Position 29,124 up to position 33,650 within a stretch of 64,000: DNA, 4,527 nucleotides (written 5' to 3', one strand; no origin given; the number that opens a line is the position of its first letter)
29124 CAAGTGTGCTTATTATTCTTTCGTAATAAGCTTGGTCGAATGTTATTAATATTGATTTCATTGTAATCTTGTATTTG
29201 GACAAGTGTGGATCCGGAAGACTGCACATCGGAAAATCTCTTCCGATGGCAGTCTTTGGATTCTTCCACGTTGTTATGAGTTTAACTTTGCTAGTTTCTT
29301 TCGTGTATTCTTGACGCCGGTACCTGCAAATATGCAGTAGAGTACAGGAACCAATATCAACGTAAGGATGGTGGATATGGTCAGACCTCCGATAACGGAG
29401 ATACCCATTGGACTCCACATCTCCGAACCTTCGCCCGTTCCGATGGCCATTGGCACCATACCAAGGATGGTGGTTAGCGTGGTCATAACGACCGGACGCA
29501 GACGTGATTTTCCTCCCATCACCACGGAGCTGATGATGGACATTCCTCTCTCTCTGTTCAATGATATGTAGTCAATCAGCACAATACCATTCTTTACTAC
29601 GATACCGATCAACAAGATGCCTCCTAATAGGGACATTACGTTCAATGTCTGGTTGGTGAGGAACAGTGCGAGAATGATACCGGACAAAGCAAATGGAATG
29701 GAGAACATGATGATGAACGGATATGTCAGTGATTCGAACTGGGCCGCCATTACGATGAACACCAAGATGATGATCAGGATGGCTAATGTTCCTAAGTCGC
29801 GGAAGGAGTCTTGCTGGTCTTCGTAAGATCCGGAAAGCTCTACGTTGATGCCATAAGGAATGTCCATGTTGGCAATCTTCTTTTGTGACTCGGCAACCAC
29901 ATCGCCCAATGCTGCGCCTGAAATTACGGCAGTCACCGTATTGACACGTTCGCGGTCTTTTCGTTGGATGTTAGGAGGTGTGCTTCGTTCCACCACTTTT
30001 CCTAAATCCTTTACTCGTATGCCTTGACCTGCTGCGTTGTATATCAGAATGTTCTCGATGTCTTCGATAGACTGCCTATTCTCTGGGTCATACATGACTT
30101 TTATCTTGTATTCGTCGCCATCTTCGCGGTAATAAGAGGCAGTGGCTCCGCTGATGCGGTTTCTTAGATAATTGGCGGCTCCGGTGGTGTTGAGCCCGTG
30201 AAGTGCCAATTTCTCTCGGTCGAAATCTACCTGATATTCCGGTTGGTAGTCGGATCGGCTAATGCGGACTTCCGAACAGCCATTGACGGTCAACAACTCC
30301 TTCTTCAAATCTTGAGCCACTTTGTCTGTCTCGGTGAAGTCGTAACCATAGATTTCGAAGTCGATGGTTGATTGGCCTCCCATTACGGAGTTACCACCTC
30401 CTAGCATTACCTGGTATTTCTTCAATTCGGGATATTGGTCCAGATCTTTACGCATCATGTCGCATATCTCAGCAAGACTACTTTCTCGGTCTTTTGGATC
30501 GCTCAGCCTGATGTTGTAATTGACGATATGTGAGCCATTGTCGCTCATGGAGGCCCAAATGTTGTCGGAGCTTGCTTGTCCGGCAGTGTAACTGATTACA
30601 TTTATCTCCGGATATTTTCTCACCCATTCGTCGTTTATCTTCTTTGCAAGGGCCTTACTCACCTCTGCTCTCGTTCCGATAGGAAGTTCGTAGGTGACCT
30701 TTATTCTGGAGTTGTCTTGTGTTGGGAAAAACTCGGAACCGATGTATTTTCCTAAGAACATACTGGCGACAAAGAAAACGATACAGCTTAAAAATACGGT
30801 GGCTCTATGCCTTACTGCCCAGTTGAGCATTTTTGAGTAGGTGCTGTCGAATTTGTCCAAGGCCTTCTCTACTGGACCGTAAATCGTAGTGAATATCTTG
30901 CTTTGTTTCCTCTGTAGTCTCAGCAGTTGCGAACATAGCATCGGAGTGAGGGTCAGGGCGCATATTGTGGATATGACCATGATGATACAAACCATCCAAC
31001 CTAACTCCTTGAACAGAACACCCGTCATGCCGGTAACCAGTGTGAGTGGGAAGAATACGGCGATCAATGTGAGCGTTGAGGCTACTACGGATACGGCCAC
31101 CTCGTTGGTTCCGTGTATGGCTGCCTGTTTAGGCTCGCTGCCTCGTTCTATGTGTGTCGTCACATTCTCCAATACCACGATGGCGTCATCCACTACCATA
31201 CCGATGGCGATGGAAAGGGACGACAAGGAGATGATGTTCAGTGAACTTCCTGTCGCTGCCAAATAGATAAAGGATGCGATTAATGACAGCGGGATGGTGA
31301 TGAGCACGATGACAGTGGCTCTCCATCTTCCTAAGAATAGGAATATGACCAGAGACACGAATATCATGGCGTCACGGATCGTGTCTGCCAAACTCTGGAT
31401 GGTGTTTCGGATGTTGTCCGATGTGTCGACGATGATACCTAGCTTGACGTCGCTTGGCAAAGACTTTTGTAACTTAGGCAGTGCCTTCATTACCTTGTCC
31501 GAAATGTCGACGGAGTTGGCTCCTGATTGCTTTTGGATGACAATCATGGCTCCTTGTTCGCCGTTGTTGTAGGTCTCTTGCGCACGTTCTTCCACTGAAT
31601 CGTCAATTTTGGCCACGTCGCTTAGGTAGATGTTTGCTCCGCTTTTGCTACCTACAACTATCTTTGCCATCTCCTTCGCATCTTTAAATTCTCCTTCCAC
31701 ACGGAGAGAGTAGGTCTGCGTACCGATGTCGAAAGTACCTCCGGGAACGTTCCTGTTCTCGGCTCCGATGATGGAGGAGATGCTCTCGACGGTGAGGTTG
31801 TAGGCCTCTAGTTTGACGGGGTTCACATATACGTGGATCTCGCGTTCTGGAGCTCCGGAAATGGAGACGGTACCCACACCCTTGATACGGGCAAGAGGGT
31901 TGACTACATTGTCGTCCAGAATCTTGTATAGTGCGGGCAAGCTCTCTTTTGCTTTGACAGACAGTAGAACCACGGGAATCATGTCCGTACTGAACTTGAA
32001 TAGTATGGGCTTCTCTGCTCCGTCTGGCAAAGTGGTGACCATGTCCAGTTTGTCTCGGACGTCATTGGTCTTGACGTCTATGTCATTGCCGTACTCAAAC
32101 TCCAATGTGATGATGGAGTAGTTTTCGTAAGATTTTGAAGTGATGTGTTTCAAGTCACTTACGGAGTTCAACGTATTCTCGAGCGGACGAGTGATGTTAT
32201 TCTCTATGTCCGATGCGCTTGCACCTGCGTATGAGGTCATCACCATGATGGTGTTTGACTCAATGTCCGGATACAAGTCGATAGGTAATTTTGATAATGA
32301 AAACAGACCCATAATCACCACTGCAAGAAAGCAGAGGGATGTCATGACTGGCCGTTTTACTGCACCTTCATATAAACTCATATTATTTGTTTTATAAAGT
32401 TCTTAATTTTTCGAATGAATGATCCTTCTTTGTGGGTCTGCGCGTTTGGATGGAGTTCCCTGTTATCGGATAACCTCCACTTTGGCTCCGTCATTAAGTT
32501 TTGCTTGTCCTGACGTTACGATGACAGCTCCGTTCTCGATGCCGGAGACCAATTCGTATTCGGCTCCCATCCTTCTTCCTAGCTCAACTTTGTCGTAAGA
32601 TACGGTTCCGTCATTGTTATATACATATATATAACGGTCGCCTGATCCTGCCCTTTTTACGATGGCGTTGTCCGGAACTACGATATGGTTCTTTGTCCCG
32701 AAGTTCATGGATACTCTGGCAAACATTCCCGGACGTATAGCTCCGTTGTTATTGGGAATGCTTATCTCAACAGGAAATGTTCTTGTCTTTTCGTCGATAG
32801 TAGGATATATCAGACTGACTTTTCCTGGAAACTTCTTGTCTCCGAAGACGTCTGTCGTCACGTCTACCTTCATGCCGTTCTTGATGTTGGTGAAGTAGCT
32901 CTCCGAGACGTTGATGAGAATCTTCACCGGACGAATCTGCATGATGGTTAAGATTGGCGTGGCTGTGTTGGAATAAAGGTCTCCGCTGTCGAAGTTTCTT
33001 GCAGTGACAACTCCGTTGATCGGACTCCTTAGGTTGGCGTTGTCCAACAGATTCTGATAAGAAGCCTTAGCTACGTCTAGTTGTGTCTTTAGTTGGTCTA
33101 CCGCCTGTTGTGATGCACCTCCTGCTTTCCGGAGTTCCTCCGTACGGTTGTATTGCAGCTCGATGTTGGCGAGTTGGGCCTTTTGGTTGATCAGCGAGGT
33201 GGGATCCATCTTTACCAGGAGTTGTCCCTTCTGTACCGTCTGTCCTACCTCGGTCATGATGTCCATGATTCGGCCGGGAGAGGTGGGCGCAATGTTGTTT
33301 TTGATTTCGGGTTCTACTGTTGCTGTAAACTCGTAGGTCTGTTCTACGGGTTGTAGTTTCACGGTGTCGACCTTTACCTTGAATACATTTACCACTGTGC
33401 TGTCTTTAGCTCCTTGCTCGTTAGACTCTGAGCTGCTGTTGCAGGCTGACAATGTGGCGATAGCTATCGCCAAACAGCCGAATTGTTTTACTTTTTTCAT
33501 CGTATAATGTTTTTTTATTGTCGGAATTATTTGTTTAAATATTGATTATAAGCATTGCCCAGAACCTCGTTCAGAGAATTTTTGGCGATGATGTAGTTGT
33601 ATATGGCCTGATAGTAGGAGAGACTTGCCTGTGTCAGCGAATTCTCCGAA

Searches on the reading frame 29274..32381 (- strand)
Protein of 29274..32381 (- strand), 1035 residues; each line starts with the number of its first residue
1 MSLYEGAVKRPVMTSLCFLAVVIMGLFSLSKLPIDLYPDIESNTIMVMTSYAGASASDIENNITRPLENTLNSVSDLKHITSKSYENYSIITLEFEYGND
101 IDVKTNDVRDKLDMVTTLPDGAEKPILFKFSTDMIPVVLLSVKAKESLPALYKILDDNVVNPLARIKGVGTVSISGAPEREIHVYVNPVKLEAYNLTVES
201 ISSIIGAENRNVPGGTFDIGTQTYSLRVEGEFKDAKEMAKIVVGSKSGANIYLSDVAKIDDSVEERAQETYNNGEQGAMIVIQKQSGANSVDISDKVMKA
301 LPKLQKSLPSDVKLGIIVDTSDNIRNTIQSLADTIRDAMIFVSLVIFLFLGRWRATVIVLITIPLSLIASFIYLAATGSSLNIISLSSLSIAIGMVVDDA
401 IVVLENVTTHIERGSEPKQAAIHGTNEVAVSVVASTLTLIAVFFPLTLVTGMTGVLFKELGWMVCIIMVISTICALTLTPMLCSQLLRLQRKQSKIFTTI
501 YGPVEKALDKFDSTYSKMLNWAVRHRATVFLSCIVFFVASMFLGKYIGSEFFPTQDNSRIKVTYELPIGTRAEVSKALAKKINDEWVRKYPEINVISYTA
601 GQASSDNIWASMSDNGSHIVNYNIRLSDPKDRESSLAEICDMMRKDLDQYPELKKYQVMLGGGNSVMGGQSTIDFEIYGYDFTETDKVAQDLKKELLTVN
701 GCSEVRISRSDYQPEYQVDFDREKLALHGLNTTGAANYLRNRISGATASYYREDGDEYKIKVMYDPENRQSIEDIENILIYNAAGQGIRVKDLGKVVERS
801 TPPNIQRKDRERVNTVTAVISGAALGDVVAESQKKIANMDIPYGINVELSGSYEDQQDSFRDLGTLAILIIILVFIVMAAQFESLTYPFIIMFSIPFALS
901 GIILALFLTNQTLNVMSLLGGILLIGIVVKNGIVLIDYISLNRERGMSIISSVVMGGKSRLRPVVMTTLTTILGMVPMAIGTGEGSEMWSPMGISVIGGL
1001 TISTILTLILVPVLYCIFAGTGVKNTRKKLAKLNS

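Call 79: search_protein_families(library=pfam, proteins=[window:29274-32381:-], max_evalue=0.00001)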
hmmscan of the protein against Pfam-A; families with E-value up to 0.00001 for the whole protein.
window:29274-32381:- (1035 aa): 2 families
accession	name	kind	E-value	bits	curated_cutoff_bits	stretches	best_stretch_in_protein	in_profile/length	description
PF00873.25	ACR_tran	-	4e-260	866.1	28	1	6-1018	4-1020/1021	AcrB/AcrD/AcrF family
PF03176.21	MMPL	-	9.2e-14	51.6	20.5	2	327-486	140-302/333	MMPL family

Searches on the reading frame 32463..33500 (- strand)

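Call 79: search_protein_families(library=pfam, proteins=[window:32463-33500:-], max_evalue=0.00001)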
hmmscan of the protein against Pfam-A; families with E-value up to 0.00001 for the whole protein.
window:32463-33500:- (345 aa): 2 families
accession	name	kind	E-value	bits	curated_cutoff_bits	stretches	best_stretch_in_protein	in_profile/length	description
PF16576.10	HlyD_D23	-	6.9e-32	110.9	30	1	68-261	20-214/214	Barrel-sandwich domain of CusB or HlyD membrane-fusion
PF13437.12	HlyD_3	-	2.7e-19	70.3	22.2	1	157-258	2-106/106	HlyD family secretion protein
